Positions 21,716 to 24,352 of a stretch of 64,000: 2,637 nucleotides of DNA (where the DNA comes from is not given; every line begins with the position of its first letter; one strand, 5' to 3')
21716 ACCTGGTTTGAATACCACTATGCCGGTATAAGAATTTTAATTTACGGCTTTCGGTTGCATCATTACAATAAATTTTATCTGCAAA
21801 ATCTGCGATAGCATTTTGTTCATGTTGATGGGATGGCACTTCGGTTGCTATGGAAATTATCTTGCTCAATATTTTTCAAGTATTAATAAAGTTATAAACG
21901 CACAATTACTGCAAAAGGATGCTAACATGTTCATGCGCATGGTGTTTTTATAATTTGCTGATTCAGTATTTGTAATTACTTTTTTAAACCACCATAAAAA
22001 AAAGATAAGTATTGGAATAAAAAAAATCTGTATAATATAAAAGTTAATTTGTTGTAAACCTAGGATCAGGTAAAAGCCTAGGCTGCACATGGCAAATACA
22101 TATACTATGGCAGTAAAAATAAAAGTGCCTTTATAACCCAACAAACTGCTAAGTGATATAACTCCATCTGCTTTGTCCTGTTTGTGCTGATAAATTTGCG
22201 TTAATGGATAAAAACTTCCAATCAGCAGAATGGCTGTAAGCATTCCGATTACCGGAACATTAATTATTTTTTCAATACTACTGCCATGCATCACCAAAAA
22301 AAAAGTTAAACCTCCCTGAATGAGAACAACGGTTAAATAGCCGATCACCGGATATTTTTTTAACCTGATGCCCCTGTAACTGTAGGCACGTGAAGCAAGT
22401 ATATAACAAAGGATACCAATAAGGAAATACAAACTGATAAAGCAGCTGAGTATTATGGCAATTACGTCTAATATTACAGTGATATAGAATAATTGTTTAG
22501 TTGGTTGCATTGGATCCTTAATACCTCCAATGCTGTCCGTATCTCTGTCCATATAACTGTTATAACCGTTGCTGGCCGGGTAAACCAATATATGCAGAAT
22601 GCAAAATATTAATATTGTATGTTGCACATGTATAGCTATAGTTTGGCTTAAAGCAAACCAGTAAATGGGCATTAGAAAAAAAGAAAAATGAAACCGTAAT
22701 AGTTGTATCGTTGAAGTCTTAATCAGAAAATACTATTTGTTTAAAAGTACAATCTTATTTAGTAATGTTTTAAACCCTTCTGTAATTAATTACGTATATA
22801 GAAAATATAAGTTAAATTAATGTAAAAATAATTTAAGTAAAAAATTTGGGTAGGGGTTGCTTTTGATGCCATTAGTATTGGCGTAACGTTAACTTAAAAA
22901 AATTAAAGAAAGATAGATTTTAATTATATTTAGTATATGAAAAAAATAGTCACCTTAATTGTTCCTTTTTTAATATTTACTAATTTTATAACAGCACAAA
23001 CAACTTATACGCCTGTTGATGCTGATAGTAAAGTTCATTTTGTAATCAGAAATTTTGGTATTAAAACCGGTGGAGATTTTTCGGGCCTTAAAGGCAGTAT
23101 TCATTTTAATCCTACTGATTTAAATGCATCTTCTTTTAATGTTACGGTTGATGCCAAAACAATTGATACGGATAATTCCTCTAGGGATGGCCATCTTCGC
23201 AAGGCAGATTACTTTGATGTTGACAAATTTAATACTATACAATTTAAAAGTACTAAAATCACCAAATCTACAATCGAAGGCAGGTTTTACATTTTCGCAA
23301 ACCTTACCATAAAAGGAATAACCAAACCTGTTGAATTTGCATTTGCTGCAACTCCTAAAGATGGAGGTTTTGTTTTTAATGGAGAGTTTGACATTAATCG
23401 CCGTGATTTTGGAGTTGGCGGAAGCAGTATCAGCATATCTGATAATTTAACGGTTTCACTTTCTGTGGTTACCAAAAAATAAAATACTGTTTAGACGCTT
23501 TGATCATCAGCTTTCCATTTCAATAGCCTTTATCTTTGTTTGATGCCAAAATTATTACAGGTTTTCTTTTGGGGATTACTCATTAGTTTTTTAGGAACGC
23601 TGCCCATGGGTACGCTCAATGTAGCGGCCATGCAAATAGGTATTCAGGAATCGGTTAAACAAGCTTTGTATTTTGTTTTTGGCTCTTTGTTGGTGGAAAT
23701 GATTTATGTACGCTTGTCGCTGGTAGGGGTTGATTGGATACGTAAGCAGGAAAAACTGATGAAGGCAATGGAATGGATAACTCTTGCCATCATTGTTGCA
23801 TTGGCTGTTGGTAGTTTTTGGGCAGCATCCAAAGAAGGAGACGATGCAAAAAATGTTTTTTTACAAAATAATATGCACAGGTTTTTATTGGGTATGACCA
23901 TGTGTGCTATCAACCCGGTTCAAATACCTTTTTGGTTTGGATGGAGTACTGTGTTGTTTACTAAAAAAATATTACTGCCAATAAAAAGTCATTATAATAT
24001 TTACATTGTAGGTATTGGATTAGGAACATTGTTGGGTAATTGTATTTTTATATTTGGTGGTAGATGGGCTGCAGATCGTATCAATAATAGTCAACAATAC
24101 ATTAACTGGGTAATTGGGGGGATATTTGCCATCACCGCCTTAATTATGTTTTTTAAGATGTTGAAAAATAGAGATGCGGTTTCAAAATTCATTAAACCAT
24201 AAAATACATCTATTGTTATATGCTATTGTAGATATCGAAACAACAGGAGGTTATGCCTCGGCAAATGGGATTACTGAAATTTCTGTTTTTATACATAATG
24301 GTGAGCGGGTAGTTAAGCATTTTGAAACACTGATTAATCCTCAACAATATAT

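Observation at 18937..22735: Translationally coupled operon of UbiA prenyltransferase, type III PKS, methyltransferase and flavoprotein oxidoreductase, predicting a prenylated phenolic lipid or quinone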

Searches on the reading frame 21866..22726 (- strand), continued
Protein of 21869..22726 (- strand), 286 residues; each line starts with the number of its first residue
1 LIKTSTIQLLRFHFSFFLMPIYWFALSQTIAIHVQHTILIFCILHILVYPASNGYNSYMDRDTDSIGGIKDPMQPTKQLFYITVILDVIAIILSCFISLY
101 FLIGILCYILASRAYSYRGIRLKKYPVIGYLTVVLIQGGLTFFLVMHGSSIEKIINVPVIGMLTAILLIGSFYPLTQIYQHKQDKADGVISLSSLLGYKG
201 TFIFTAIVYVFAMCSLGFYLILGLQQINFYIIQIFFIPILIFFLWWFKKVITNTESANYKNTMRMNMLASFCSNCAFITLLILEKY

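Call 93: search_protein_families(library=ncbifam, proteins=[window:21869-22726:-, P0369, P0298], max_evalue=1)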
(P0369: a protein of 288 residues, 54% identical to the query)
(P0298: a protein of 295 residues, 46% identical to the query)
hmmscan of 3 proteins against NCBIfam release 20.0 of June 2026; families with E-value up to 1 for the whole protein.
seq(286 aa): 8 families
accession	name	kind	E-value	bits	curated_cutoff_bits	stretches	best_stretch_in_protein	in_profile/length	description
NF009523.0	PRK12884.1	equivalog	1.6e-09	37.4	269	1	7-271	8-270/279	prenyltransferase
TIGR01476.1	chlor_syn_BchG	subfamily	1e-07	31.7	212.3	1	47-263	49-267/283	(bacterio)chlorophyll synthase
NF009608.0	PRK13105.1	equivalog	1.6e-05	24.2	217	1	82-278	95-286/291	prenyltransferase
NF009516.0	PRK12875.1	equivalog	2.5e-05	23.5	205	1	47-218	62-237/292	prenyltransferase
NF005742.0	PRK07566.1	equivalog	0.00022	20.4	313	1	47-252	77-286/315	chlorophyll synthase ChlG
NF009525.0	PRK12887.1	equivalog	0.0039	16.6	226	1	76-251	98-277/310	homogentisate phytyltransferase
NF004753.0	PRK06080.1-5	equivalog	0.0056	15.9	555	1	21-281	39-299/312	1,4-dihydroxy-2-naphthoate polyprenyltransferase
NF007017.0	PRK09482.1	equivalog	0.23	11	261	1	140-185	170-215/257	flap endonuclease Xni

P0369 (288 aa): 1 family
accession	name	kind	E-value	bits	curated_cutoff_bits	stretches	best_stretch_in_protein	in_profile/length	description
NF009523.0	PRK12884.1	equivalog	1.9e-06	27.3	269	1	16-283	17-275/279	prenyltransferase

P0298 (295 aa): 15 families
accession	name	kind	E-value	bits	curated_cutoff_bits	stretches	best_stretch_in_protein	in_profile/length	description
NF009521.0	PRK12882.1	equivalog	2.4e-10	40.1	296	1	42-286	41-275/280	geranylgeranylglycerol-phosphate geranylgeranyltransferase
NF010119.0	PRK13595.1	equivalog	1.3e-08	34.7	248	1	67-228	81-234/292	prenyltransferase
NF009523.0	PRK12884.1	equivalog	1.3e-08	34.4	269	1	47-260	44-249/279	prenyltransferase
NF005742.0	PRK07566.1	equivalog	4e-08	32.7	313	1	54-240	80-268/315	chlorophyll synthase ChlG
TIGR01476.1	chlor_syn_BchG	subfamily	3e-07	30.2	212.3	1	55-240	53-239/283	(bacterio)chlorophyll synthase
NF009525.0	PRK12887.1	equivalog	2.2e-06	27.3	226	1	85-240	103-259/310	homogentisate phytyltransferase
NF009516.0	PRK12875.1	equivalog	6.5e-06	25.4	205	1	81-228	101-240/292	prenyltransferase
NF008977.0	PRK12324.1-2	equivalog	5e-05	22.8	234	1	31-176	29-171/297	decaprenyl-phosphate phosphoribosyltransferase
NF009058.0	PRK12392.1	subfamily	0.00077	18.6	494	1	104-243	128-261/333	bacteriochlorophyll c synthase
TIGR02840.1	spore_YtaF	equivalog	0.0016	17.9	149.6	1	113-195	15-92/206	sporulation membrane protein YtaF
TIGR01475.1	ubiA_other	subfamily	0.014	14.9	180.8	1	82-287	84-279/282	UbiA-like polyprenyltransferase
NF009524.0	PRK12886.1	equivalog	0.016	14.5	387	1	87-256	95-254/291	prenyltransferase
NF001842.0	PRK00567.1-3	equivalog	0.35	10.9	146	1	206-241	11-46/147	large-conductance mechanosensitive channel protein MscL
NF006088.0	PRK08238.1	equivalog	0.4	9.3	351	1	86-176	279-359/482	UbiA family prenyltransferase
NF008976.0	PRK12324.1-1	equivalog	0.84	9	474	0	86-178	109-193/306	decaprenyl-phosphate phosphoribosyltransferase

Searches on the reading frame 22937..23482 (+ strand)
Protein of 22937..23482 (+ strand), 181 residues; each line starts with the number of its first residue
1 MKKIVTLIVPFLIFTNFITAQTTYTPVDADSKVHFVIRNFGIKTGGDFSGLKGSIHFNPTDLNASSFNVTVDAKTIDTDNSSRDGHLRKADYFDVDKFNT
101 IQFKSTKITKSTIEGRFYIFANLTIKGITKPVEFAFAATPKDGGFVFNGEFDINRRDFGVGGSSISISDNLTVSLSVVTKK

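Call 3: search_protein_families(library=pfam, proteins=[window:22937-23482:+], max_evalue=0.01)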
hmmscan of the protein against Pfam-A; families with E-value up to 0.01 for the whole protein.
window:22937-23482:+ (181 aa): 1 family
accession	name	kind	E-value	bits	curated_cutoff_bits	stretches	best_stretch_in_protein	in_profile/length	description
PF04264.18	YceI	-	3.9e-36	125.1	23.7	1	27-178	4-149/150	YceI-like domain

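Call 4: search_protein_families(library=ncbifam, proteins=[window:22937-23482:+], max_evalue=0.01)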
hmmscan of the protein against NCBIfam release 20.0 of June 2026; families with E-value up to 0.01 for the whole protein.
window:22937-23482:+ (181 aa): 1 family
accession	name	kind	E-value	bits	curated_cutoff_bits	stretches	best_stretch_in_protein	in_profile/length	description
NF002994.0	PRK03757.1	equivalog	5.4e-21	75.2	232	1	2-177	3-186/191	YceI family protein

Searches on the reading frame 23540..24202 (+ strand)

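Call 3: search_protein_families(library=pfam, proteins=[window:23540-24202:+], max_evalue=0.01)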
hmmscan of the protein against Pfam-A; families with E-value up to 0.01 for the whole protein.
window:23540-24202:+ (220 aa): 1 family
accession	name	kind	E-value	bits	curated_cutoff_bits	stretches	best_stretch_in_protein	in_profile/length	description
PF01810.24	LysE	-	3.7e-15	56.4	25.6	1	19-201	3-187/193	LysE type translocator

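Call 4: search_protein_families(library=ncbifam, proteins=[window:23540-24202:+], max_evalue=0.01)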
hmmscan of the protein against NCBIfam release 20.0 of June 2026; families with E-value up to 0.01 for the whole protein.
window:23540-24202:+ (220 aa): 0 families
